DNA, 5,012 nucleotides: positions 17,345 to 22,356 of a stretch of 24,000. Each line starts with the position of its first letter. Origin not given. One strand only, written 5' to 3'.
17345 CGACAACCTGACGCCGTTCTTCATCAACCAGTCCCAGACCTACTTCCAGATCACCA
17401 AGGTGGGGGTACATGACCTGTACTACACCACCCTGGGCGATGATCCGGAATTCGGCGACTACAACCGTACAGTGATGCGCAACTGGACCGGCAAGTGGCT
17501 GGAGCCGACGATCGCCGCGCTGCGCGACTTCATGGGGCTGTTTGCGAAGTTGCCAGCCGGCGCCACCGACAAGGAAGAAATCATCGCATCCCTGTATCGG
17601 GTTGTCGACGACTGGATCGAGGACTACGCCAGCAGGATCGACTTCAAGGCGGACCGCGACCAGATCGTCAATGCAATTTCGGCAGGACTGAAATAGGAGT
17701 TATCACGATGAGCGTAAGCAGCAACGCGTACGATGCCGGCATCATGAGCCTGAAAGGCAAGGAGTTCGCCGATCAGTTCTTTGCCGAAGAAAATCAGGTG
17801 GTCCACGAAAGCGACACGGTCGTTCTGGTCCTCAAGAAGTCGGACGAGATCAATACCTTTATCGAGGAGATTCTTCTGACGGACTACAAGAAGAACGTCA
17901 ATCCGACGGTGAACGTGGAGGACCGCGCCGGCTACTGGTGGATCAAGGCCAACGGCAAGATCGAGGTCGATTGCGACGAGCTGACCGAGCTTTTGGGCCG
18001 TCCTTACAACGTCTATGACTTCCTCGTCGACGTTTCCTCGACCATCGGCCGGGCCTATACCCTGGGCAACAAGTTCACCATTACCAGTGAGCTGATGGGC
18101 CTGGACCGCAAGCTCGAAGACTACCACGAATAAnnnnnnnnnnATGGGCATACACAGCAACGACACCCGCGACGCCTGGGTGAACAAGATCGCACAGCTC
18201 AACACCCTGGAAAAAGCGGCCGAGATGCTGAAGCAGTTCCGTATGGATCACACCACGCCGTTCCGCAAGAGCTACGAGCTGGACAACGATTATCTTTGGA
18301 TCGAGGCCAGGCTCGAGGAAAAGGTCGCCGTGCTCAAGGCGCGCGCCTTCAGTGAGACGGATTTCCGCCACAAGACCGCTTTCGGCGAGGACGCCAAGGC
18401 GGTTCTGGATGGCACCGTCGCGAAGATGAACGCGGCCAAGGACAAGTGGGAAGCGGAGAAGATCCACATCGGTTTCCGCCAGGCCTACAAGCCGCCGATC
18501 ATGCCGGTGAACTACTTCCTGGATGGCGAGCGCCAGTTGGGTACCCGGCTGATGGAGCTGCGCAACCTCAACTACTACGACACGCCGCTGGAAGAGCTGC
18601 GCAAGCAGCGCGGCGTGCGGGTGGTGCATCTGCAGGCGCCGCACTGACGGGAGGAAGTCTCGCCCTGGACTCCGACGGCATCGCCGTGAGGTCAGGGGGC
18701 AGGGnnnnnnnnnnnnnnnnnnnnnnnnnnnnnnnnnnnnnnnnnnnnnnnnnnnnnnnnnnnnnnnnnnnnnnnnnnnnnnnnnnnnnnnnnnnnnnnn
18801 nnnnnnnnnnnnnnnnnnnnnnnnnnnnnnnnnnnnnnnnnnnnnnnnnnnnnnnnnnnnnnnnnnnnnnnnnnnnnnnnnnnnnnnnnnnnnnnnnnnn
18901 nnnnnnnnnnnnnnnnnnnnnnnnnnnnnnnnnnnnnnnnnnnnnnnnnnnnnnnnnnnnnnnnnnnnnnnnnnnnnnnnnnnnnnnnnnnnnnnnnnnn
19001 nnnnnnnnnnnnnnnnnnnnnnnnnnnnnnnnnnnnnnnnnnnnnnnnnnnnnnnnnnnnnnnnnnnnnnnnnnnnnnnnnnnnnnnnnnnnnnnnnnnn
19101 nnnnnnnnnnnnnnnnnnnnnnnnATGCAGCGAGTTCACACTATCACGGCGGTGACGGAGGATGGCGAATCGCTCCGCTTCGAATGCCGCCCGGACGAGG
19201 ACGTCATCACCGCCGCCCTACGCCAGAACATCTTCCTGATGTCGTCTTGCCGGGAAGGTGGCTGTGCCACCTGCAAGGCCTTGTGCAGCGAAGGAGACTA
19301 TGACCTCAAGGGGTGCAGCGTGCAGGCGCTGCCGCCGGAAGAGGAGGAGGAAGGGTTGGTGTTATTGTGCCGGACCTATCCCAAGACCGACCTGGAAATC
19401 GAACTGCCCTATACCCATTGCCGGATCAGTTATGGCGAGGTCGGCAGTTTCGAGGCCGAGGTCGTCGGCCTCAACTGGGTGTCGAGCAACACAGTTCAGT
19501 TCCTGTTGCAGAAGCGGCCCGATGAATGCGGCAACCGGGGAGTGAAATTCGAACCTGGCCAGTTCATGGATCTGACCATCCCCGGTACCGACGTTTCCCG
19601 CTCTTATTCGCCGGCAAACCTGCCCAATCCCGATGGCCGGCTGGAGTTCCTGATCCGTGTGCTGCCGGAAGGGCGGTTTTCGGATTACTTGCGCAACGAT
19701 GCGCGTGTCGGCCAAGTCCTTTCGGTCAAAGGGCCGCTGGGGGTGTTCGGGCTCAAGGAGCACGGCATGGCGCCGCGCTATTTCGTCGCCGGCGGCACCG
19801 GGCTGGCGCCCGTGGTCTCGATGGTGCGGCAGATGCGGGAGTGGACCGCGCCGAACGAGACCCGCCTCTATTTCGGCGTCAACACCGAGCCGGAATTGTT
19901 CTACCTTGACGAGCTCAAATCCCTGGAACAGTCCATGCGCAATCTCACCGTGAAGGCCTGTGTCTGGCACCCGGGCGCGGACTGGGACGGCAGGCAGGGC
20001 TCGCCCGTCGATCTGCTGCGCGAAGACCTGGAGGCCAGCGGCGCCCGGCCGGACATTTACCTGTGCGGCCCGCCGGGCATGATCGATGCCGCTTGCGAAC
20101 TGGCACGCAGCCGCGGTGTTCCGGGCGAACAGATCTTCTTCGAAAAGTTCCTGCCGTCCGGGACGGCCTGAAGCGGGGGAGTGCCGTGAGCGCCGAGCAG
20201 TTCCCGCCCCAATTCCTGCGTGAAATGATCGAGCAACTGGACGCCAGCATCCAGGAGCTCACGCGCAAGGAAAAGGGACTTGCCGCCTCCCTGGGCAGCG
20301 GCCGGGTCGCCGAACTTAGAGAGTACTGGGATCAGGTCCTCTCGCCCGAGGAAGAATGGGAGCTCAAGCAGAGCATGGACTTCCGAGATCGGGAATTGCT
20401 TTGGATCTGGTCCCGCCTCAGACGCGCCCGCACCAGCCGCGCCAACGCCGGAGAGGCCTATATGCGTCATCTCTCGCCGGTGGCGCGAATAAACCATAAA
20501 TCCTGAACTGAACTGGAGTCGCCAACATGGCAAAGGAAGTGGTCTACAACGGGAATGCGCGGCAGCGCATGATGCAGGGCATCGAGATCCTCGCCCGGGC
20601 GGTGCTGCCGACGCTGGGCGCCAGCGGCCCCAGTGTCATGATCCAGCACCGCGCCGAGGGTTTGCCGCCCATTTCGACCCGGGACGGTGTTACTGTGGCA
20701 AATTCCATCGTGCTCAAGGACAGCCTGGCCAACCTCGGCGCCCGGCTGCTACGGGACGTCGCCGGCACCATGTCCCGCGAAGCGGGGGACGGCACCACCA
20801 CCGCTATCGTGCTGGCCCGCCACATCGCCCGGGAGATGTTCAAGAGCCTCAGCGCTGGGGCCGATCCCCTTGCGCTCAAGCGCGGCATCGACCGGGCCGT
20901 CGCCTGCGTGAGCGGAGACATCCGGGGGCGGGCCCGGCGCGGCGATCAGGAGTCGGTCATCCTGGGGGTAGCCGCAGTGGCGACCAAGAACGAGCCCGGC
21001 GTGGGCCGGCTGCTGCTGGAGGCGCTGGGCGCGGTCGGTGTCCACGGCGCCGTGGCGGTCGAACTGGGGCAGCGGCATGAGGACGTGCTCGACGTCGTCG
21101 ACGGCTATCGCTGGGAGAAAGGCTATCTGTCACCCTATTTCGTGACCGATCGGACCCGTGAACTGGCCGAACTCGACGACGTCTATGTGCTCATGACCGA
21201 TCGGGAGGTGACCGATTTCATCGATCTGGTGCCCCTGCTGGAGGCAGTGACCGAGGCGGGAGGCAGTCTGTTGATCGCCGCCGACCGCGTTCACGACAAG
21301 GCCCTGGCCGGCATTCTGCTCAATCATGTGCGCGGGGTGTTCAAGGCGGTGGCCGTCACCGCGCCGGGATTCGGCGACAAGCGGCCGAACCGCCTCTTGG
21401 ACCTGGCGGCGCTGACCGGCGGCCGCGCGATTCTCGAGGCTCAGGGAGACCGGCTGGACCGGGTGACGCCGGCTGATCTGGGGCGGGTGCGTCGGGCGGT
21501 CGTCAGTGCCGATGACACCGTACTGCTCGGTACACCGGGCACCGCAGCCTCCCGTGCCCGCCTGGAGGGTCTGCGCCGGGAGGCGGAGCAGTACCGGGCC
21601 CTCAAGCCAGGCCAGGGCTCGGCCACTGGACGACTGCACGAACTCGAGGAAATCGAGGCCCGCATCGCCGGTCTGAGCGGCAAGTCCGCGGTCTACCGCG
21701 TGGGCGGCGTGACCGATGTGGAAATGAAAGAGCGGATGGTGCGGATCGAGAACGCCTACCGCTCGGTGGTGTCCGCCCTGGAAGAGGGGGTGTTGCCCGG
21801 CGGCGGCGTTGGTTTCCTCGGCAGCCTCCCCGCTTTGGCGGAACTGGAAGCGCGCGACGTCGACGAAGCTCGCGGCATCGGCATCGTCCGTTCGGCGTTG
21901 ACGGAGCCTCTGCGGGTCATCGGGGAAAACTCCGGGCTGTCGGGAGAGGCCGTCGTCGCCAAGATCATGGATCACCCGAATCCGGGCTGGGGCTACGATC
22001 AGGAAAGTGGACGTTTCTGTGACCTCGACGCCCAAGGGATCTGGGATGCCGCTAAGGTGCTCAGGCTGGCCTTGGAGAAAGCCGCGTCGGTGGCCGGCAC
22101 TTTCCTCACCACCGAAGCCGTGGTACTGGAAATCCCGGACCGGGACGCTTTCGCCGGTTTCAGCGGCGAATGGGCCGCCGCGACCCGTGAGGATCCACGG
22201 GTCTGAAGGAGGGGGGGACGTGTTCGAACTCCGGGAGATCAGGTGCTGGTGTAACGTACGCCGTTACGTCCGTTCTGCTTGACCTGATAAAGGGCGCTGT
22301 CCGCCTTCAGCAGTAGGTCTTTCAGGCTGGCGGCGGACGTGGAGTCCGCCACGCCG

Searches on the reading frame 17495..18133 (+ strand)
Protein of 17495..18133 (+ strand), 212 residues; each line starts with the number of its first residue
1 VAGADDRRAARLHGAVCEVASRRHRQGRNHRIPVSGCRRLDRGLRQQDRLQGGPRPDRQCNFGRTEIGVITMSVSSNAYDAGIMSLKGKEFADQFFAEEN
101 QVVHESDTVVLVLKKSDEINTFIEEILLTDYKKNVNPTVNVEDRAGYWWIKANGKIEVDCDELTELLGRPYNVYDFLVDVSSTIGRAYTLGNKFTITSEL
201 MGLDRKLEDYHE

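Call 37: search_protein_families(library=pfam, proteins=[window:17495-18133:+])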
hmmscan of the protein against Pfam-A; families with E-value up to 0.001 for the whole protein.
window:17495-18133:+ (212 aa): 1 family
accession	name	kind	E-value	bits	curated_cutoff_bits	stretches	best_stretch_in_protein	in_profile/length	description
PF02406.22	MmoB_DmpM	-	1.5e-24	86.4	25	1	108-196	2-84/85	MmoB/DmpM family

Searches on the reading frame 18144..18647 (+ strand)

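Call 37: search_protein_families(library=pfam, proteins=[window:18144-18647:+])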
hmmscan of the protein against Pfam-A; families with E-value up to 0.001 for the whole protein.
window:18144-18647:+ (167 aa): 1 family
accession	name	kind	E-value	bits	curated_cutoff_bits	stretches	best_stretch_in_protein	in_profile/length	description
PF02964.21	MeMO_Hyd_G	-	1.1e-90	302.3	25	1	3-163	1-161/161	Methane monooxygenase, hydrolase gamma chain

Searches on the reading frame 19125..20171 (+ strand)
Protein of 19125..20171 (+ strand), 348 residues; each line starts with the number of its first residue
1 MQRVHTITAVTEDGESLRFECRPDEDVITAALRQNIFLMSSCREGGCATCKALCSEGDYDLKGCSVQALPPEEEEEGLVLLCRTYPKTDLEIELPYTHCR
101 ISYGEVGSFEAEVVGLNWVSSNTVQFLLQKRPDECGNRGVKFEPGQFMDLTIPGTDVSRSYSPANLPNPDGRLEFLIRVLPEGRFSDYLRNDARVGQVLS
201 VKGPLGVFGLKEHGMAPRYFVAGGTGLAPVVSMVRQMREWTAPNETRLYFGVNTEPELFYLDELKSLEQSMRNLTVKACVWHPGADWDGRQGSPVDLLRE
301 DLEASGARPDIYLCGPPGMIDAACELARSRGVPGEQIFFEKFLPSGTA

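Call 37: search_protein_families(library=pfam, proteins=[window:19125-20171:+])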
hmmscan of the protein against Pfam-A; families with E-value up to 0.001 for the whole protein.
window:19125-20171:+ (348 aa): 3 families
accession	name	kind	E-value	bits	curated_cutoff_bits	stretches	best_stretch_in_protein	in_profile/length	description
PF00175.26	NAD_binding_1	-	4.3e-25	88.9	22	1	220-324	1-108/109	Oxidoreductase NAD-binding domain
PF00970.30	FAD_binding_6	-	1.2e-16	61.2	21.1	1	116-208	7-97/99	Oxidoreductase FAD-binding domain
PF00111.32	Fer2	-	3.9e-14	52.8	21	1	10-87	1-77/77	2Fe-2S iron-sulfur cluster binding domain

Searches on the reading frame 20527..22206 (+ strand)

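Call 37: search_protein_families(library=pfam, proteins=[window:20527-22206:+])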
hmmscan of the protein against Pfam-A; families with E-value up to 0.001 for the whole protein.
window:20527-22206:+ (559 aa): 1 family
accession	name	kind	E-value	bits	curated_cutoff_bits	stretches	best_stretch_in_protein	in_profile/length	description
PF00118.29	Cpn60_TCP1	-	5.8e-66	223.6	34.3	1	22-535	1-488/490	TCP-1/cpn60 chaperonin family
